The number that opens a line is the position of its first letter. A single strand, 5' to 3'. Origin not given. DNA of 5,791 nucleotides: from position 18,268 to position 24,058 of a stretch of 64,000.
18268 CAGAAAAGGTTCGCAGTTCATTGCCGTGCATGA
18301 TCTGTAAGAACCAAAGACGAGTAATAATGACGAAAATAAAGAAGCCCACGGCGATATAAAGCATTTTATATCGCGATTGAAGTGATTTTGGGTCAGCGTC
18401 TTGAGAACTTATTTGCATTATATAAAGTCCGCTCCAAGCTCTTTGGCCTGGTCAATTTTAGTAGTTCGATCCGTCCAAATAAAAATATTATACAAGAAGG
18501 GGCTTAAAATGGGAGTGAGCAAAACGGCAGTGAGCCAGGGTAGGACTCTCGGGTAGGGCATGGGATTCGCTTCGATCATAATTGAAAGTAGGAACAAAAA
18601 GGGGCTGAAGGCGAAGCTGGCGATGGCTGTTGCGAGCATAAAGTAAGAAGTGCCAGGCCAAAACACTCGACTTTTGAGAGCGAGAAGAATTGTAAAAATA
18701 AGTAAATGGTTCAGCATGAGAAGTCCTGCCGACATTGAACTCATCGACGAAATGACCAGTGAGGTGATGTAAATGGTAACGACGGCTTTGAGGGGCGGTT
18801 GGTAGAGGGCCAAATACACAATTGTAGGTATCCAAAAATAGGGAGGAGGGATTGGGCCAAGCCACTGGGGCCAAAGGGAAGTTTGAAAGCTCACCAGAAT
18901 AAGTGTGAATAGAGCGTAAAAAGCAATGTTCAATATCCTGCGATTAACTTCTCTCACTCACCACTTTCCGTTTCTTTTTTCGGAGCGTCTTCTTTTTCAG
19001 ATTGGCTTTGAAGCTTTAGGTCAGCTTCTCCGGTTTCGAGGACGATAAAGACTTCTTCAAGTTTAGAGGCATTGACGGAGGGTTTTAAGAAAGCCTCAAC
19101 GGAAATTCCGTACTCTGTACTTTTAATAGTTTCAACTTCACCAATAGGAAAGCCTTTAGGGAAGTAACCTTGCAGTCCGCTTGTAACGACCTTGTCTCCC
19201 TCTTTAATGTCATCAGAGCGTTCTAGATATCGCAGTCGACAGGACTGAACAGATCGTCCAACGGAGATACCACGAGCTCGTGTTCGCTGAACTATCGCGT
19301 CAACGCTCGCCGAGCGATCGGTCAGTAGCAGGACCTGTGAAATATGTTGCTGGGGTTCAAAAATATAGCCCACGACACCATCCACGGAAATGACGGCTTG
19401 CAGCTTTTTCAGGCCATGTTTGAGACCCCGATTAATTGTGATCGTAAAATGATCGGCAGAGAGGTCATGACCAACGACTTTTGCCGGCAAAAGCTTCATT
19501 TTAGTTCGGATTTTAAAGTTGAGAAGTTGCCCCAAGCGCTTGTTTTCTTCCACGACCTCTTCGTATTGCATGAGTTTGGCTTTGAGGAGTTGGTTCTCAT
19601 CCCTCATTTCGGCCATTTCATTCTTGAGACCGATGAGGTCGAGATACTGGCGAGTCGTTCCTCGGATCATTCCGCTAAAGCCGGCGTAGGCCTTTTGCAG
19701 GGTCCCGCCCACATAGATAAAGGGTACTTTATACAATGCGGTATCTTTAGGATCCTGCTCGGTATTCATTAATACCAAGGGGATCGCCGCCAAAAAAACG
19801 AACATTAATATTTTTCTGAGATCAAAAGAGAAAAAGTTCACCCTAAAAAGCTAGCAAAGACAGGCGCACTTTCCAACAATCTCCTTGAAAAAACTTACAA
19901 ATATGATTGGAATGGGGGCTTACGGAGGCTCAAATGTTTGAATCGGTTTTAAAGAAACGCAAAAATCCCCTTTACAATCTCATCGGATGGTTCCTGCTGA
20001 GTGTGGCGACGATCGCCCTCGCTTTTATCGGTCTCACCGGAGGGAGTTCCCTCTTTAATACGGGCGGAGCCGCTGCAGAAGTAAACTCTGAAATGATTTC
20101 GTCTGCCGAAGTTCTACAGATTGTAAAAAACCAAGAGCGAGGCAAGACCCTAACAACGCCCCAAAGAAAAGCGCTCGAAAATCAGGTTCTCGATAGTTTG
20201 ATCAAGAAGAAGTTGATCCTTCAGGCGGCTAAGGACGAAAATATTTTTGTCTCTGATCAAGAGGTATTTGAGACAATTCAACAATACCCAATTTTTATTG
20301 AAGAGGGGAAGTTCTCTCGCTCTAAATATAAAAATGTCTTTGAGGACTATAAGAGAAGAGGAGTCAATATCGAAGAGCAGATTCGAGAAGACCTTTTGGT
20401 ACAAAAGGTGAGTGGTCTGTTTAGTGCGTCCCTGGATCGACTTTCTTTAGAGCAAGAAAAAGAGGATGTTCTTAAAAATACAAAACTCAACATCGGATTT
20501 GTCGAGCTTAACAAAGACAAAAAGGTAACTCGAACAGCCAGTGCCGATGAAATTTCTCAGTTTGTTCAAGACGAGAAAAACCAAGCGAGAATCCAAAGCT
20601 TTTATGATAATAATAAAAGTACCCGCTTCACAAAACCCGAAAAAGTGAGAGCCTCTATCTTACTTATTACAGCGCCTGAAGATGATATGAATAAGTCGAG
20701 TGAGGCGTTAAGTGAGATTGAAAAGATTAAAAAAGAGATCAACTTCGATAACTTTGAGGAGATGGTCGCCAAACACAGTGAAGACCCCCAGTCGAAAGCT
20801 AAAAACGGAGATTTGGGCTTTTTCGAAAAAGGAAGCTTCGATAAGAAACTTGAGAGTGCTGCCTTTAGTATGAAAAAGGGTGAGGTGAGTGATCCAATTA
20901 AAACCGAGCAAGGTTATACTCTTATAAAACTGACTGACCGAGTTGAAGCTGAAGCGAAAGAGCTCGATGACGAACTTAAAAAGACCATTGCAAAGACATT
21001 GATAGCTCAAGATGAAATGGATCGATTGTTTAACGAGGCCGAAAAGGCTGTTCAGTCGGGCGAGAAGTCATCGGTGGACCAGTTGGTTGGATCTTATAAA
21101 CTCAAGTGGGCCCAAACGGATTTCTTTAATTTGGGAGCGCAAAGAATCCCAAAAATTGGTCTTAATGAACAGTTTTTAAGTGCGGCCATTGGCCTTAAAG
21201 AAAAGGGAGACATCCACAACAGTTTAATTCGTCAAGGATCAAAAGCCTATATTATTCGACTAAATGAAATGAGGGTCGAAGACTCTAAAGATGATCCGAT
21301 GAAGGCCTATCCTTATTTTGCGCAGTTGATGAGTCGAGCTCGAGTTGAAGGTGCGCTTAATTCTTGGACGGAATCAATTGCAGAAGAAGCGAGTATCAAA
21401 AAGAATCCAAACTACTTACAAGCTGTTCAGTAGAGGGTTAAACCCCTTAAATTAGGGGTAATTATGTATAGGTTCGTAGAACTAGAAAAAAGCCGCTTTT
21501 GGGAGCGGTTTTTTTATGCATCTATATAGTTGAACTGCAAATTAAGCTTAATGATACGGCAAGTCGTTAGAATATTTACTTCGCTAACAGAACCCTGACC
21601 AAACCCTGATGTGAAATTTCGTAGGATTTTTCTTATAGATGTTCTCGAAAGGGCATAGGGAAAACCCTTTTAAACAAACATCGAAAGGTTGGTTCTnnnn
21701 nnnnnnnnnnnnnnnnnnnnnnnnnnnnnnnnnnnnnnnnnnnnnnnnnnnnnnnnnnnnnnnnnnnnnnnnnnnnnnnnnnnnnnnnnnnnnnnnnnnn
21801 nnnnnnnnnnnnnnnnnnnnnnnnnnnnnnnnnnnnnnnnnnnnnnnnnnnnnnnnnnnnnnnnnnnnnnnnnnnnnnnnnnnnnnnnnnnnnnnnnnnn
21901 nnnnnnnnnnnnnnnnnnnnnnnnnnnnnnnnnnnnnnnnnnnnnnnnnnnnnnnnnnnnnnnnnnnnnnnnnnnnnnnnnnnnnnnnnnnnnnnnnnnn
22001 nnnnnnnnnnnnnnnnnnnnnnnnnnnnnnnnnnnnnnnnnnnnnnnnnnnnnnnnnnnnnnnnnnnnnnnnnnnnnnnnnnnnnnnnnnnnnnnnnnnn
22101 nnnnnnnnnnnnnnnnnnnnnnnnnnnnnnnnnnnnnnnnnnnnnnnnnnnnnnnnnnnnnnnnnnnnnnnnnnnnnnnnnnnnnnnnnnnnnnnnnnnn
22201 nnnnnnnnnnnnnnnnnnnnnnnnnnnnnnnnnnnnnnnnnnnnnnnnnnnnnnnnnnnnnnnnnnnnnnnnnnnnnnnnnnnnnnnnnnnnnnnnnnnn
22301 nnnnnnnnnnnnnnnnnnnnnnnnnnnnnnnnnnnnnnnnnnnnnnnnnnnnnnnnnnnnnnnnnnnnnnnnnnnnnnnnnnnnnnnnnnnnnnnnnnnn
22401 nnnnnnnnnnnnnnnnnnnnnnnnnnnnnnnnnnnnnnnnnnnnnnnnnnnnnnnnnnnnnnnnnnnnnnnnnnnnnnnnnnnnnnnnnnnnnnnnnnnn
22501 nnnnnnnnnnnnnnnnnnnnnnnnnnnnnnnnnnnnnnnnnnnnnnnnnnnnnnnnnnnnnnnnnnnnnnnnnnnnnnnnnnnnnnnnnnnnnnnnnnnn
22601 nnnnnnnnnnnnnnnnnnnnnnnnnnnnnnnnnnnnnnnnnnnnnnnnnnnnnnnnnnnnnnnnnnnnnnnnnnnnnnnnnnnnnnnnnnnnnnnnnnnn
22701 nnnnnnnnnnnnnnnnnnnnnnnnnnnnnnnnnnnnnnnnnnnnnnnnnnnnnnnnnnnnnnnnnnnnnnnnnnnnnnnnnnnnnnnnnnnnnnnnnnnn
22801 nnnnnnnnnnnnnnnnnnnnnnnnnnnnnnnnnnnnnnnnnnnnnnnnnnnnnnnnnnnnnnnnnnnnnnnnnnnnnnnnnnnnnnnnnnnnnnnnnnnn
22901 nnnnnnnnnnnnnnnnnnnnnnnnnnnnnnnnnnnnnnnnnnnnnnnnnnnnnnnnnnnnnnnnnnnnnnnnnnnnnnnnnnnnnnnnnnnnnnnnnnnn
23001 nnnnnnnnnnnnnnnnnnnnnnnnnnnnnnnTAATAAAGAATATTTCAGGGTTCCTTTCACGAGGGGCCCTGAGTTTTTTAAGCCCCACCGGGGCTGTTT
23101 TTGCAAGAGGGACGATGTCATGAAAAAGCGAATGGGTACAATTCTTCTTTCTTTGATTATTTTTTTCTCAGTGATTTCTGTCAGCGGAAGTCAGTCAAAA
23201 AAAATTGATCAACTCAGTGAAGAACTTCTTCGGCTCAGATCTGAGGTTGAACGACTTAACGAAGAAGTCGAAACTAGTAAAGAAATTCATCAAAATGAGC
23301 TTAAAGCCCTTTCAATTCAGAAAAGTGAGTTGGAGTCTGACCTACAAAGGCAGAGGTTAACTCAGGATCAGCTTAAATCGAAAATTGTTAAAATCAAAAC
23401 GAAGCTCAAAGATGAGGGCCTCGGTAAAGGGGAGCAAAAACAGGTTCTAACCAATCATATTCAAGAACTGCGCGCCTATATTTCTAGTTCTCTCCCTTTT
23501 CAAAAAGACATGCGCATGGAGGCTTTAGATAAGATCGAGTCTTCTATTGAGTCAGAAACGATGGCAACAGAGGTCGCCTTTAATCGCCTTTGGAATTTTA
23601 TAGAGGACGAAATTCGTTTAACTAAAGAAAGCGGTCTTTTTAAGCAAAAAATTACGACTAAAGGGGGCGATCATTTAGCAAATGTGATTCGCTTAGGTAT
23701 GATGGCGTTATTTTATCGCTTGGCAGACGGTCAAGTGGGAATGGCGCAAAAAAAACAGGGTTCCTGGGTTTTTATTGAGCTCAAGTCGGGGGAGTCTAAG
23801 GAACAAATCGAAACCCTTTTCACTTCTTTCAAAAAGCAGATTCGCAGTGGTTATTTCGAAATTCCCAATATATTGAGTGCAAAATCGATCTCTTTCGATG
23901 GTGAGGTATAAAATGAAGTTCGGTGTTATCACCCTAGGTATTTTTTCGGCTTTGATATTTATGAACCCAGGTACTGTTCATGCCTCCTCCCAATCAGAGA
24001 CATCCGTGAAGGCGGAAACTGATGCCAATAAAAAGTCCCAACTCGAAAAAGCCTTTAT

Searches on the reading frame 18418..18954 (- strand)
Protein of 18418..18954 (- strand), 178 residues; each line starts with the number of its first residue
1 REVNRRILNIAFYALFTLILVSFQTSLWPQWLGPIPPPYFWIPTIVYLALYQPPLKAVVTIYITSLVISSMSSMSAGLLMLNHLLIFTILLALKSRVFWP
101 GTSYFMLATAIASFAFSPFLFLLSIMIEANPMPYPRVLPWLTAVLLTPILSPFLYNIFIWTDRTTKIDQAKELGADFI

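Call 20: search_protein_families(library=pfam, proteins=[window:18418-18954:-], max_evalue=0.01)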
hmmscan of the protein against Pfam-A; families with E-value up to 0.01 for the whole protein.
window:18418-18954:- (178 aa): 0 families

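Call 21: search_protein_families(library=ncbifam, proteins=[window:18418-18954:-], max_evalue=10)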
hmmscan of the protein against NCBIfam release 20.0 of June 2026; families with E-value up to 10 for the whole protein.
window:18418-18954:- (178 aa): 2 families
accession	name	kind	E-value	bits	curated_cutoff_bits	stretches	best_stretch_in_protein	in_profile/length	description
TIGR02868.1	CydC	equivalog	1.5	7.4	329.05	1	46-93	126-172/530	thiol reductant ABC exporter subunit CydC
NF004873.0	PRK06231.1-3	equivalog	6.3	6.2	220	1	79-106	50-77/208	F0F1 ATP synthase subunit B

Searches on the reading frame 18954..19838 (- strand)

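Call 20: search_protein_families(library=pfam, proteins=[window:18954-19838:-], max_evalue=0.01)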
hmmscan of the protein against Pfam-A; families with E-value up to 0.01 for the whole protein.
window:18954-19838:- (294 aa): 1 family
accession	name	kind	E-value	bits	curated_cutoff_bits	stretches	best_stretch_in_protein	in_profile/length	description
PF04085.20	MreC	-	2.1e-40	138.3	28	1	121-266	1-146/147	Rod shape-determining protein MreC, barrel core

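Call 21: search_protein_families(library=ncbifam, proteins=[window:18954-19838:-], max_evalue=10)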
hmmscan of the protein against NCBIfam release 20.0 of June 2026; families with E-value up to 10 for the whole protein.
window:18954-19838:- (294 aa): 16 families
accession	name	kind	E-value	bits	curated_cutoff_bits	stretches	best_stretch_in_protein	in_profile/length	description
NF010519.0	PRK13922.13-4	equivalog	1.3e-41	143.1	505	1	10-284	13-285/406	rod shape-determining protein MreC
TIGR00219.1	mreC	equivalog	6.4e-37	127.2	92.75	1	13-268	15-273/283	rod shape-determining protein MreC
NF010532.0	PRK13922.9-3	equivalog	1.9e-33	115.8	243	1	5-281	9-276/280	rod shape-determining protein MreC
NF010512.0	PRK13922.12-1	equivalog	9.7e-31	107.1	336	1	63-274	61-272/287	rod shape-determining protein MreC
NF010527.0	PRK13922.6-2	equivalog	4.4e-29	101.5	289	1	88-261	67-239/249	rod shape-determining protein MreC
NF010533.0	PRK13922.9-5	equivalog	5.2e-28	98.1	384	1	70-237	91-251/345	rod shape-determining protein MreC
NF010520.0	PRK13922.13-5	equivalog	2.5e-25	89.3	343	1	9-266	7-260/263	rod shape-determining protein MreC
NF010510.0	PRK13922.11-5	equivalog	2.6e-24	85.9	415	1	73-273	74-277/334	rod shape-determining protein MreC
NF010524.0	PRK13922.14-4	equivalog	3.1e-23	82.3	332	1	11-266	15-268/270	rod shape-determining protein MreC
NF010513.0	PRK13922.12-3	equivalog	6.8e-20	71.6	380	1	70-240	84-255/305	rod shape-determining protein MreC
NF010514.0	PRK13922.12-4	equivalog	7.4e-20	71.3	337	1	71-251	84-254/276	rod shape-determining protein MreC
NF010507.0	PRK13922.10-6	equivalog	1e-19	71.2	219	1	8-266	3-248/252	rod shape-determining protein MreC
NF010518.0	PRK13922.13-3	equivalog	1.2e-18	67.4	385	1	57-268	65-292/295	rod shape-determining protein MreC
NF010536.0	PRK13923.2-1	equivalog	2.5e-13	50.2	271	1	85-266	3-187/210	putative spore coat protein regulator protein YlbO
NF010508.0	PRK13922.11-1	equivalog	3.4e-12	45.8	648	2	40-194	40-193/369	rod shape-determining protein MreC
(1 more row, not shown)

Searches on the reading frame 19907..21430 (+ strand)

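Call 20: search_protein_families(library=pfam, proteins=[window:19907-21430:+], max_evalue=0.01)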
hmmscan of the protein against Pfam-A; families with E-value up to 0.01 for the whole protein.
window:19907-21430:+ (508 aa): 6 families
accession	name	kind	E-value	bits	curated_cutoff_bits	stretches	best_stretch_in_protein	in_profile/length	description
PF13624.11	SurA_N_3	-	6.3e-26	91.6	27.2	1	30-168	15-161/162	SurA-like N-terminal domain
PF00639.27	Rotamase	-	9.6e-22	78.2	21.7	1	251-344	2-97/97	PPIC-type PPIASE domain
PF13623.11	SurA_N_2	-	7.8e-19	68.4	28.5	1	27-144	10-144/145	SurA-like N-terminal domain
PF13616.12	Rotamase_3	-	6.8e-18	65.7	22.5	1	240-345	11-115/116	PPIC-type PPIASE domain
PF13145.12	Rotamase_2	-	2.5e-16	61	27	1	227-355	4-118/121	PPIC-type PPIASE domain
PF09312.16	SurA_N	-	3e-07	31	30.8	1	57-168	6-117/118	SurA N-terminal domain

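Call 21: search_protein_families(library=ncbifam, proteins=[window:19907-21430:+], max_evalue=10)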
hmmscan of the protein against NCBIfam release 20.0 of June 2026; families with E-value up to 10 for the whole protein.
window:19907-21430:+ (508 aa): 13 families
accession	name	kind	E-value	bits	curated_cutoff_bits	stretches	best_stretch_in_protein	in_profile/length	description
NF008054.0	PRK10788.1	equivalog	3e-27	95.6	493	2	225-459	250-477/626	peptidylprolyl isomerase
NF000809.0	PRK00059.1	equivalog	5.1e-23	82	303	2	200-375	153-316/336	peptidylprolyl isomerase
NF002827.0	PRK03002.1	equivalog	9.4e-19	67.5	343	2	270-376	149-253/285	peptidylprolyl isomerase PrsA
NF002846.0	PRK03095.1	equivalog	3e-18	66.3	361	1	272-375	147-249/287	peptidylprolyl isomerase PrsA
NF008038.0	PRK10770.1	equivalog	1.6e-15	56.8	394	2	261-365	297-400/431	peptidylprolyl isomerase SurA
TIGR02933.1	nifM_nitrog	equivalog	5.8e-15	55.8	168.2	1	205-368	84-242/256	nitrogen fixation protein NifM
NF002824.0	PRK02998.1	subfamily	4.5e-14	52.5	360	1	273-368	146-243/283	peptidylprolyl isomerase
NF051879.1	TDE1658_narrow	equivalog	1.1e-07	31.2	340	2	75-124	51-96/342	MOSP complex formation periplasmic protein, TDE1658 family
NF011969.0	PRK15441.1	equivalog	4.8e-06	26.9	127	1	267-343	18-90/93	peptidylprolyl isomerase PpiC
TIGR02925.1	cis_trans_EpsD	equivalog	0.00058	19.5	108.9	1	50-113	23-84/232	EpsD family peptidyl-prolyl cis-trans isomerase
NF011207.0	PRK14613.1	equivalog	0.0049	16.1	359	1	316-448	151-267/297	4-(cytidine 5'-diphospho)-2-C-methyl-D-erythritol kinase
NF004609.0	PRK05939.1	equivalog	0.017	14.1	555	2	398-438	362-402/412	cystathionine gamma-synthase family protein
NF003094.0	PRK04017.1-5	equivalog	0.021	14.9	124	1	106-171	48-113/128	hypothetical protein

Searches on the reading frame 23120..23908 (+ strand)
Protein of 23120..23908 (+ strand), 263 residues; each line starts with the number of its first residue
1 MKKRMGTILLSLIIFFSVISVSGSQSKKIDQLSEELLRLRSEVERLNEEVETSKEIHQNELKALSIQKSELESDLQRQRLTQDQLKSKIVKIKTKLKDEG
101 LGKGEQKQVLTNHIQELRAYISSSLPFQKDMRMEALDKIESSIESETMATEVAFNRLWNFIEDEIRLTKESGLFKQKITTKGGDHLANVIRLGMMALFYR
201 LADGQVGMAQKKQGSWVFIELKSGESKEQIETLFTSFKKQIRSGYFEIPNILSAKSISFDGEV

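Call 65: search_protein_families(library=pfam, proteins=[window:23120-23908:+], max_evalue=0.001)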
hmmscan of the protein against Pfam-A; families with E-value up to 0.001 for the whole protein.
window:23120-23908:+ (263 aa): 2 families
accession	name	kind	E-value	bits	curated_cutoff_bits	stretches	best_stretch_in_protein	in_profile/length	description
PF11932.13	DUF3450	-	5.4e-25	88.5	32.6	1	14-249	7-239/241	Protein of unknown function (DUF3450)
PF19745.5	FUT8_N_cat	-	0.00014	21.3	27.6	1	7-144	16-152/499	Alpha-(1,6)-fucosyltransferase N- and catalytic domains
